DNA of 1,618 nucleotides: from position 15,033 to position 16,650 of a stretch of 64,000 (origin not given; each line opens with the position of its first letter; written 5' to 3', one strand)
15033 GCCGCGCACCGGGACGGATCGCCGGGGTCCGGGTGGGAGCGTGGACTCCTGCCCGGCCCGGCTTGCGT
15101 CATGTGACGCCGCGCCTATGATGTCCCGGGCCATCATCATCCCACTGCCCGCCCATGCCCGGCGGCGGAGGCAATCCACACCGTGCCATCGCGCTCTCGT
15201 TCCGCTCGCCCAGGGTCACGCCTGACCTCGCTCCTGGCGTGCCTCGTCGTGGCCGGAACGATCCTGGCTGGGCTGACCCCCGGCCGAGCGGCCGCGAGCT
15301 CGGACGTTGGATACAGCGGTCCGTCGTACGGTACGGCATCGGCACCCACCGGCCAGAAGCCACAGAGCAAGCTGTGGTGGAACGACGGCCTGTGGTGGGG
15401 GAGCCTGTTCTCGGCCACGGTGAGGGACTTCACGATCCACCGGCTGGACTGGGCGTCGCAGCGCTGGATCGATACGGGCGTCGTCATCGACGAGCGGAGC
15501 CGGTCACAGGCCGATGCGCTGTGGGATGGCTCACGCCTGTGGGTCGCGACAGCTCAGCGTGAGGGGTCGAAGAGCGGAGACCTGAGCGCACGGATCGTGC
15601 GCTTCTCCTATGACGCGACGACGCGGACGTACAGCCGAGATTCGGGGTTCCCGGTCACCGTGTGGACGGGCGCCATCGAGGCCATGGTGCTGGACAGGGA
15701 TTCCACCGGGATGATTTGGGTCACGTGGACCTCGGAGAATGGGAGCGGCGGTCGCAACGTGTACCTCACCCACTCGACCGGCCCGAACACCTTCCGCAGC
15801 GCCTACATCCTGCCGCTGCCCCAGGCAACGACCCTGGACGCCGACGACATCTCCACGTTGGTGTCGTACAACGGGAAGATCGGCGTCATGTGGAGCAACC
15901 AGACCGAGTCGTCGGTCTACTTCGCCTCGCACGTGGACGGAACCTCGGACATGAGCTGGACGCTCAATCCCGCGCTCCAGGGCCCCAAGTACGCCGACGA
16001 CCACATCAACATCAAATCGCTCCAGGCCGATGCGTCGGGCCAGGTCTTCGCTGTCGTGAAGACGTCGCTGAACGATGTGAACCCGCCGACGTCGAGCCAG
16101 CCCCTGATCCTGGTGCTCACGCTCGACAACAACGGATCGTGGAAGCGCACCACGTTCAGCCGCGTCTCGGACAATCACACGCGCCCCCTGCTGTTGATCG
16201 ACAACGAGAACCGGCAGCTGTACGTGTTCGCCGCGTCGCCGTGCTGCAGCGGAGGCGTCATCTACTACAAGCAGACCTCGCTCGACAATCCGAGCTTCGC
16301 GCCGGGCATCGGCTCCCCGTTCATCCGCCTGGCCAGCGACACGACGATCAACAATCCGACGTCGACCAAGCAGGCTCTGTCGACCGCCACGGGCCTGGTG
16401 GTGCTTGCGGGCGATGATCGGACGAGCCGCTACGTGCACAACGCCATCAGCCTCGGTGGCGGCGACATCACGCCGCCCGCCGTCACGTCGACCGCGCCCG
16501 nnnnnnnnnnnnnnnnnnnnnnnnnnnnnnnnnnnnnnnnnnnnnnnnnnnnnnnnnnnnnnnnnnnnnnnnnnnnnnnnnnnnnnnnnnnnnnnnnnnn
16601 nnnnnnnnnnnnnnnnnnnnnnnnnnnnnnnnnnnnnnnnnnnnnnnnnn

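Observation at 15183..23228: Paralogous WW(N/H)DG(L/S)WWG propeller-like domain, fused once to Ig/lectin domains and once to a phosphoesterase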

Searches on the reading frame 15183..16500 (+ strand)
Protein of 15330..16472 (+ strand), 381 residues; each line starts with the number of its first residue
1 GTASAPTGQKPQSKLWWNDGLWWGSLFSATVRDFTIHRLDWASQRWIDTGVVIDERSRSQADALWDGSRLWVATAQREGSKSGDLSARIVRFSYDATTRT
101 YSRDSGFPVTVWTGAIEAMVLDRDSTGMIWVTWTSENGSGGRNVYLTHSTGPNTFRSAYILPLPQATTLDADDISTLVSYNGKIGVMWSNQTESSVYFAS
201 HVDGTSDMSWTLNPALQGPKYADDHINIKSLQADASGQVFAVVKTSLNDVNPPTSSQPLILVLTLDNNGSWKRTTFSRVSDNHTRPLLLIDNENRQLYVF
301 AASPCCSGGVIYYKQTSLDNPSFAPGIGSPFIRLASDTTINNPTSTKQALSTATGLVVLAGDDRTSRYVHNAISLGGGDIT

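Call 5: search_protein_families(library=pfam, proteins=[window:15183-16500:+], max_evalue=10)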
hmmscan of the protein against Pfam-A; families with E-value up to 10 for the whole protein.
window:15183-16500:+ (439 aa): 2 families
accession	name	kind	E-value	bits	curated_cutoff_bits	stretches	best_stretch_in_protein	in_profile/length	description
PF08268.17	FBA_3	-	0.15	12.5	20.7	1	218-243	41-66/127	F-box associated domain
PF23044.1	SH3-C_UBE2O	-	0.59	10.5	21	1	228-246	34-52/68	UBE2O, ubiquitin binding SH3-C domain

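Call 8: find_homologous_proteins(query=window:15330-16472:+, max_evalue=0.001)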
Query window:15330-16472:+ (381 aa): 1325 proteins with E <= 0.001 among 7423 candidates; the best 120 are listed.
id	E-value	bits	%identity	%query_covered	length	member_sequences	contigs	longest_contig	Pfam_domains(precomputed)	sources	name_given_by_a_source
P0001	1.6e-170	585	66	100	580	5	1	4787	-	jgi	jgi:hypothetical protein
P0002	3.3e-165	568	64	100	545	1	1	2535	-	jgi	jgi:hypothetical protein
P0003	3.1e-147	509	61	99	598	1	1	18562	-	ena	-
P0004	1.2e-144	500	58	98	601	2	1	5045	PF17963.8,PF17892.8,PF17803.8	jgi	jgi:hypothetical protein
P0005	8.8e-143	494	57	98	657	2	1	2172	PF17963.8,PF17892.8,PF17803.8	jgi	jgi:hypothetical protein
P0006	2.3e-142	493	61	97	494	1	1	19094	-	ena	-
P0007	3.8e-139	482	58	97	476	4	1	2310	-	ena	-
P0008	2.0e-136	473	58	98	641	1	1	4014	-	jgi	jgi:hypothetical protein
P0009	4.0e-136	472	56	99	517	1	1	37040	-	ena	-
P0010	6.5e-136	472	57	98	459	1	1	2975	-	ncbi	ncbi:MAG: hypothetical protein ACM3PS_05760, partial [Syntrophothermus sp.]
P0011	4.6e-135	469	56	99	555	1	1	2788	-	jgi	jgi:hypothetical protein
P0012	4.7e-134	465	55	99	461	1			-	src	-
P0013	8.9e-133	461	58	98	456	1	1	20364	-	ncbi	ncbi:MAG TPA: hypothetical protein VF365_09355, partial [Candidatus Limnocylindria bacterium]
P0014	4.1e-131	456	59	92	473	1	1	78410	-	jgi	jgi:hypothetical protein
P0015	7.1e-131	455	55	99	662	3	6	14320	-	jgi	jgi:hypothetical protein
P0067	1.3e-117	411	52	98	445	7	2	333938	-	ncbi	ncbi:MAG: hypothetical protein ACYC3H_05685 [Bellilinea sp.]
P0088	5.6e-114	399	52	90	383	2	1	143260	-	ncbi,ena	-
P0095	2.9e-113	397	51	98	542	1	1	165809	-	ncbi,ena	-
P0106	3.3e-111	390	48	98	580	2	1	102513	-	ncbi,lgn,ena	-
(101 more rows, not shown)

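Call 13: search_solved_structures(query=A1, max_evalue=10)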
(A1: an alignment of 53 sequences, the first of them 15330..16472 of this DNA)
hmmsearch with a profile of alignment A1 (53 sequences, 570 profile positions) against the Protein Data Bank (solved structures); distinct sequences matched with E-value up to 10: 2.
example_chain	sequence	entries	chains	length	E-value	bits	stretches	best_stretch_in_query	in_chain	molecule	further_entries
2b2a_A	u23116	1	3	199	0.2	13.8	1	375-470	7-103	Telomerase reverse transcriptase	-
2psm_F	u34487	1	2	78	0.66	12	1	126-176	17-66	Interleukin-15 receptor alpha chain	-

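Call 20: predict_structure(alignment_id=A1)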
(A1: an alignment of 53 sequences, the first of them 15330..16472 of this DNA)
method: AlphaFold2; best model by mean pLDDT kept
length: 381 residues; sequences in the alignment: 53
mean_pLDDT: 93.5   pTM: 0.92
mean pLDDT of the five models: 93.5, 93.0, 92.5, 92.3, 91.7
residues with pLDDT >= 90: 328; 70-90: 39; 50-70: 6; < 50: 8
segments of 3 or more residues with pLDDT < 50: 378-381
pLDDT, mean of each block of 10 residues (from residue 1): 54 95 94 96 96 92 97 90 90 97 98 94 98 94 98 97 97 96 98 98 98 98 96 92 97 96 97 98 97 97 90 97 98 91 95 96 84 74 36
secondary structure, 60 per line:
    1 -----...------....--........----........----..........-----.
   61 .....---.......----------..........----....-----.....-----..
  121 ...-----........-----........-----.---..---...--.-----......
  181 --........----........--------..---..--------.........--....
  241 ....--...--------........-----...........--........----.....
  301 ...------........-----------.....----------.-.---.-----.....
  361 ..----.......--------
elements in order: E15-18 E21-28 E33-40 E45-54 E60-65 E69-75 E86-95 E100-103 E109-113 E119-123 E129-136 E142-149 E175-180 E183-190 E195-202 E226-234 E237-244 E258-265 E271-278 E284-291 E296-303 E310-317 E329-333 E356-362 E367-373

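Call 31: find_encoding_contigs(protein=P0067, flank=10000, max_places=2)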
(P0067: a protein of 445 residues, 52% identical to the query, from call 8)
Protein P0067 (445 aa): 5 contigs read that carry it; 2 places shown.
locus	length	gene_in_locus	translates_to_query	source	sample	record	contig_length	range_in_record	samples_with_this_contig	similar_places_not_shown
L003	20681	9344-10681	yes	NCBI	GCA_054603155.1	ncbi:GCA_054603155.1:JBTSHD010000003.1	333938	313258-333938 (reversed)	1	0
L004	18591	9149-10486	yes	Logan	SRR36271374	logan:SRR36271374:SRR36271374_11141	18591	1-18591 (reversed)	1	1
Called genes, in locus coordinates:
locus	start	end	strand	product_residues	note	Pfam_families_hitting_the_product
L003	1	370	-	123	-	PF13407:Peripla_BP_4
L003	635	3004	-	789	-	PF03704:BTAD, PF01637:ATPase_2 (weak), PF13191:AAA_16, PF13401:AAA_22 (faint)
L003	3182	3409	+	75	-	-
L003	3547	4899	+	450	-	PF13641:Glyco_tranf_2_3 (weak), PF00535:Glycos_transf_2, PF01590:GAF, PF13185:GAF_2, PF13492:GAF_3 (weak)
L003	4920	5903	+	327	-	PF00535:Glycos_transf_2, PF13641:Glyco_tranf_2_3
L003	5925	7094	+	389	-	-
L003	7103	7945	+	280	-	PF00535:Glycos_transf_2, PF13641:Glyco_tranf_2_3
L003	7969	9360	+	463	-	PF01943:Polysacc_synt (weak)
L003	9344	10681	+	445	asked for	-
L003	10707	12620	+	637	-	-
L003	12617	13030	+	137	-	-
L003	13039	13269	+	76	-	-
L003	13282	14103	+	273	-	PF02517:Rce1-like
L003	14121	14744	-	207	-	PF02663:FmdE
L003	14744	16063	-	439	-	PF07690:MFS_1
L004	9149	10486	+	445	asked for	-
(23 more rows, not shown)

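Call 32: find_encoding_contigs(protein=P0095, flank=10000, max_places=1)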
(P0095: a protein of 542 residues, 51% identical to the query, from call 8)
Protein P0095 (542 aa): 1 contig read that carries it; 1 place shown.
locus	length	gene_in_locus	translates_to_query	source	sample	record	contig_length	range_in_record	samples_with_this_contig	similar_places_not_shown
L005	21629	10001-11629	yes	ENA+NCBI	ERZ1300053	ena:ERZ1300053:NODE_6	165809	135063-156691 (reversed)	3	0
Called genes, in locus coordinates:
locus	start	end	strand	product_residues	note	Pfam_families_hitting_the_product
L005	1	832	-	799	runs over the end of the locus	PF07995:GSDH, PF18911:PKD_4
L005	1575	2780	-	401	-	PF13413:HTH_25, PF03816:LytR_cpsA_psr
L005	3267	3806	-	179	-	PF00196:GerE, PF04545:Sigma70_r4 (weak), PF08281:Sigma70_r4_2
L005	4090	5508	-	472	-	-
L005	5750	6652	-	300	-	PF00149:Metallophos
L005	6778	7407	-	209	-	PF13384:HTH_23 (faint), PF00196:GerE, PF04545:Sigma70_r4 (faint), PF08281:Sigma70_r4_2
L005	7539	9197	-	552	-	-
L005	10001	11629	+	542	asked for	-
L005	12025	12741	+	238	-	-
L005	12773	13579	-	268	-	-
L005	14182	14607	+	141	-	PF01451:LMWPc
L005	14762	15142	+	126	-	-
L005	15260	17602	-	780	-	PF04932:Wzy_C, PF07719:TPR_2 (faint), PF14559:TPR_19 (faint)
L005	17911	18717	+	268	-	PF02706:Wzz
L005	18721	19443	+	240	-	PF10609:ParA, PF13614:AAA_31, PF01656:CbiA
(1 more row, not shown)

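Call 33: find_encoding_contigs(protein=P0088, flank=10000, max_places=1)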
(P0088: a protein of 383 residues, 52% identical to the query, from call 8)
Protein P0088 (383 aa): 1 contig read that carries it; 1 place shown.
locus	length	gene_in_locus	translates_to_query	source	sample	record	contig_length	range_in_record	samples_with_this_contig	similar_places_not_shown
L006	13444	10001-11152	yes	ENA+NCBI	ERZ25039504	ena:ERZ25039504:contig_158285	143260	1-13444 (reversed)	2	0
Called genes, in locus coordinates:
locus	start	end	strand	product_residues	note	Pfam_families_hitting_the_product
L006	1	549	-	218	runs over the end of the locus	PF00318:Ribosomal_S2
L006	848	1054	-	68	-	PF00380:Ribosomal_S9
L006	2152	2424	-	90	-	-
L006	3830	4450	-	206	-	-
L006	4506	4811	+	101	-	PF13523:Acetyltransf_8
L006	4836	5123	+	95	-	-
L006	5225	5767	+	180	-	PF09362:DUF1996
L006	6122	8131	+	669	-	PF01186:Lysyl_oxidase (weak), PF00353:HemolysinCabind (weak)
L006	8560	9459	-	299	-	PF01073:3Beta_HSD, PF01370:Epimerase, PF02719:Polysacc_synt_2, PF04321:RmlD_sub_bind, PF05368:NmrA (weak), PF13460:NAD_binding_10, PF16363:GDP_Man_Dehyd, PF07993:NAD_binding_4 (weak), +1 more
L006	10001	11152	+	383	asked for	-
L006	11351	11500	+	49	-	-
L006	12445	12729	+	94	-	-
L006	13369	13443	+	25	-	?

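Call 34: find_encoding_contigs(protein=P0106, flank=10000, max_places=1)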
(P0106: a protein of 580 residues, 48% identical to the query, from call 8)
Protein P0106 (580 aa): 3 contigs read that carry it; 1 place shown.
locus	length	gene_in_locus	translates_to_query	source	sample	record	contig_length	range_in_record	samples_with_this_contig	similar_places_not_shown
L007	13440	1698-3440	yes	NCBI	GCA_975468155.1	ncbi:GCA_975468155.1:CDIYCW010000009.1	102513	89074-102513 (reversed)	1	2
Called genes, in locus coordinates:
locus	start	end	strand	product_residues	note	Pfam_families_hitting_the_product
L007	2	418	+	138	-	?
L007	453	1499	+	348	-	-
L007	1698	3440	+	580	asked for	-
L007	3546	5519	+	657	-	-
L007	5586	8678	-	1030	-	PF24517:CBM96, PF13229:Beta_helix (weak), PF00149:Metallophos (weak)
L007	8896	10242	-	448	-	PF01943:Polysacc_synt (weak)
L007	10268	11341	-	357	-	-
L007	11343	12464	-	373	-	PF27840:ScmC (faint)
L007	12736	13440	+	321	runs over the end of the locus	PF13641:Glyco_tranf_2_3, PF00535:Glycos_transf_2, PF10111:Glyco_tranf_2_2 (weak)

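Call 46: search_protein_representatives(protein=window:15330-16472:+)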
Query: 381 residues. Proteins with E-value up to 0.001 (for the whole library): 2460; up to 1e-10: 1964; up to 1e-30: 1099. The best 150 are listed.
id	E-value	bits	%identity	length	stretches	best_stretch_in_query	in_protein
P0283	9.5e-160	548.3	63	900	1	3-379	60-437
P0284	1.3e-150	518.2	61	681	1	3-381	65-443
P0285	9.0e-150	515.5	65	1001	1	3-378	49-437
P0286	3.0e-145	500.6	61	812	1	3-376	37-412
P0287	9.4e-145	498.9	61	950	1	3-377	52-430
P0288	7.8e-144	495.9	61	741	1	3-379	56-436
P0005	2.8e-143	494.1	58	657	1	5-378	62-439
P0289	5.7e-142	489.8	59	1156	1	3-375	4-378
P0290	4.6e-139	480.2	61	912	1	2-376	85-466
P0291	5.5e-138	476.7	58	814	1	4-377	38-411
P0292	3.6e-137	474.0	59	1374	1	3-377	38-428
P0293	8.2e-137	472.8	61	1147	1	3-378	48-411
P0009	1.3e-136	472.2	57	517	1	1-377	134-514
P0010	2.1e-136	471.5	57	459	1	4-379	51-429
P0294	5.4e-136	470.1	40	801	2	6-372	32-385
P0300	1.5e-130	452.2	60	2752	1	2-377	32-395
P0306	9.6e-122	423.2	37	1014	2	3-375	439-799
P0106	1.1e-111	390.2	50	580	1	3-374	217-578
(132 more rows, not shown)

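Call 52: search_protein_families(library=pfam, proteins=[P0283, P0285, P0300, P0306], max_evalue=0.1)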
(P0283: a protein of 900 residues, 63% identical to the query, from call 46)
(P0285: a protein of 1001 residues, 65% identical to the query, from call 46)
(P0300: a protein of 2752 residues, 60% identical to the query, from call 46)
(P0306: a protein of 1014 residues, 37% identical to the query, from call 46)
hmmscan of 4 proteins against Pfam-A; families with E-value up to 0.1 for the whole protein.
P0283 (900 aa): 2 families
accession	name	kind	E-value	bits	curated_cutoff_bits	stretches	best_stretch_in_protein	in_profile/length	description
PF17957.7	Big_7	-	1.3e-21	77.5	24.1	1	532-599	1-70/70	Bacterial Ig domain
PF19077.6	Big_13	-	2.2e-06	28.5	27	2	440-524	27-102/102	Bacterial Ig-like domain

P0285 (1001 aa): 5 families
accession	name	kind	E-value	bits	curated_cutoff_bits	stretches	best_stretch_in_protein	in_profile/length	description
PF17957.7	Big_7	-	1.1e-32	112.9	24.1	2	443-510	1-70/70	Bacterial Ig domain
PF13750.12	Big_3_3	-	4.8e-11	43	27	2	582-651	9-78/157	Bacterial Ig-like domain (group 3)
PF19077.6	Big_13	-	2.4e-09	38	27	3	764-795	71-101/102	Bacterial Ig-like domain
PF12245.14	Big_3_2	-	0.0057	17.3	23.3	0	503-531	94-122/122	Bacterial Ig-like domain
PF13290.12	CHB_HEX_C_1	-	0.08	13.3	22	1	722-784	2-63/67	Chitobiase/beta-hexosaminidase C-terminal domain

P0300 (2752 aa): 10 families
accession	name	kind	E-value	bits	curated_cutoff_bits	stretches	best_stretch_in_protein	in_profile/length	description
PF13205.12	Big_5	-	2.1e-87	289.2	23.6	4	1586-1688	1-105/105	Bacterial Ig-like domain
PF24517.2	CBM96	-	4.6e-56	189.6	26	2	2601-2749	3-163/164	Carbohydrate-binding module family 96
PF19077.6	Big_13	-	2.9e-26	92.4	27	5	1555-1587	71-102/102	Bacterial Ig-like domain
PF13750.12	Big_3_3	-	1.2e-12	48.2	27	4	1556-1680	12-139/157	Bacterial Ig-like domain (group 3)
PF01833.30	TIG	-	6.7e-11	42.5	20.9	1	671-745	1-83/84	IPT/TIG domain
PF13229.12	Beta_helix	-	2.2e-08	34.3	25.9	1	851-1021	2-154/158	Right handed beta helix region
PF00149.33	Metallophos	-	3.6e-07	31.2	21.5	1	1220-1415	2-191/191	Calcineurin-like phosphoesterase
PF04234.18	CopC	-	7.1e-06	27.4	23.3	0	1592-1667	4-73/92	CopC domain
PF05048.19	NosD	-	1.7e-05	24.8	23.6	1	814-1014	18-177/212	Periplasmic copper-binding protein (NosD)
PF07495.19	Y_Y_Y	-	0.01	16.2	26.6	0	2562-2586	31-55/65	Y_Y_Y domain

P0306 (1014 aa): 6 families
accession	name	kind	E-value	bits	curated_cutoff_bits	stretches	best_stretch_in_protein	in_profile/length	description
PF22544.2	HYDIN_VesB_CFA65-like_Ig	-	6.9e-08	33.1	25.5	1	810-904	5-95/100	HYDIN/CFA65/VesB-like, Ig-like domain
PF15780.11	ASH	-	3.7e-06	27.5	27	1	817-896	16-92/98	Abnormal spindle-like microcephaly-assoc'd, ASPM-SPD-2-Hydin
PF22073.2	Cep192_D4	-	1.2e-05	25.9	35.5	1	813-910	9-111/112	Cep192 domain 4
PF13860.13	FlgD_ig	-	0.00037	20.9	27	1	945-1002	14-77/79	FlgD Ig-like domain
PF18962.6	Por_Secre_tail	-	0.00063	20.4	27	1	950-1004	17-68/75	Secretion system C-terminal sorting domain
PF12371.14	TMEM131_like_N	-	0.044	14.5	28.8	0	811-892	4-82/84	Transmembrane protein 131-like N-terminal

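Call 54: fold_search(model_id=the predicted structure, library=pdb)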
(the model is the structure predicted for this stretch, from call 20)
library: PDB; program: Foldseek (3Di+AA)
matches with E <= 10: 1251; with E <= 0.001: 309
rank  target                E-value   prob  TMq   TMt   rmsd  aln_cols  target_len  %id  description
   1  3h6j                  5.5e-08  1.00  0.49  0.44   6.2       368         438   13  Crystal structure of a putative neuraminidase from Pseudomonas aeruginosa (released 2009-05-12)
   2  5mum                  2.5e-07  1.00  0.52  0.51   6.6       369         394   12  Glycoside Hydrolase BACINT_00347 (released 2017-04-26)
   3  7esk_A                3.3e-07  1.00  0.56  0.52   7.2       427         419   12  Crystal structure of a L-rhamnose-alpha-1,4-D-glucuronate lyase from Fusarium oxysporum 12S, Ligand free form (released 2021-08-04)
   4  5muk                  3.4e-07  1.00  0.59  0.60   5.9       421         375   13  Glycoside Hydrolase BT3686 (released 2017-04-26)
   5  4irt                  3.6e-07  1.00  0.54  0.52   6.2       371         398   10  Crystal structure of a putative neuraminidase (BACOVA_03493) from Bacteroides ovatus ATCC 8483 at 1.74 A resolution (released 2013-03-13)
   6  6igb_A                4.0e-07  1.00  0.57  0.59   8.3       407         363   12  the structure of Pseudomonas aeruginosa Periplasmic gluconolactonase, PpgL (released 2018-11-21)
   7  5mul                  4.2e-07  1.00  0.62  0.62   6.0       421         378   12  Glycoside Hydrolase BT3686 bound to Glucuronic Acid (released 2017-04-26)
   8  3k1u                  5.9e-07  1.00  0.40  0.46   8.2       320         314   10  Beta-xylosidase, family 43 glycosyl hydrolase from Clostridium acetobutylicum (released 2009-10-06)
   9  5hx0_B                8.2e-07  1.00  0.46  0.48   6.4       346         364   12  Crystal structure of unknown function protein Dfer_1899 fromDyadobacter fermentans DSM 18053 (released 2016-02-17)
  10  8q83_B                9.5e-07  1.00  0.55  0.60   8.5       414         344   12  Photorhabdus laumondii lectin PLL5 in complex with alpha-methyl-fucoside (released 2025-03-05)
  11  6byt_B                1.0e-06  1.00  0.51  0.42   9.0       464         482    9  Complex structure of LOR107 mutant (R320) with tetrasaccharide substrate (released 2018-02-07)
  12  5mvh                  1.3e-06  1.00  0.48  0.46   8.9       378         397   14  Glycoside Hydrolase BACCELL_00856 (released 2017-04-26)
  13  7fip_B                1.5e-06  1.00  0.36  0.43   9.4       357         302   10  The native structure of beta-1,2-mannobiose phosphorylase from Thermoanaerobacter sp. (released 2022-01-05)
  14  9gph_A                1.6e-06  1.00  0.37  0.44   7.6       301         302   10  Teth514_1788 1,2-beta-oligomannan phosphorylase in complex with mannose (-1) and phosphate (released 2025-09-17)
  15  8aa2_E                1.6e-06  1.00  0.35  0.28  16.2       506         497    7  Inactive levan utilisation machinery (utilisome) in the presence of levan fructo-oligosaccharides DP 15-25 (released 2023-06-07)
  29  8gn6_C                5.9e-06  1.00  0.52  0.42   9.9       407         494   11  Crystallization of Sialidase from Porphyromonas gingivalis (released 2023-04-19)
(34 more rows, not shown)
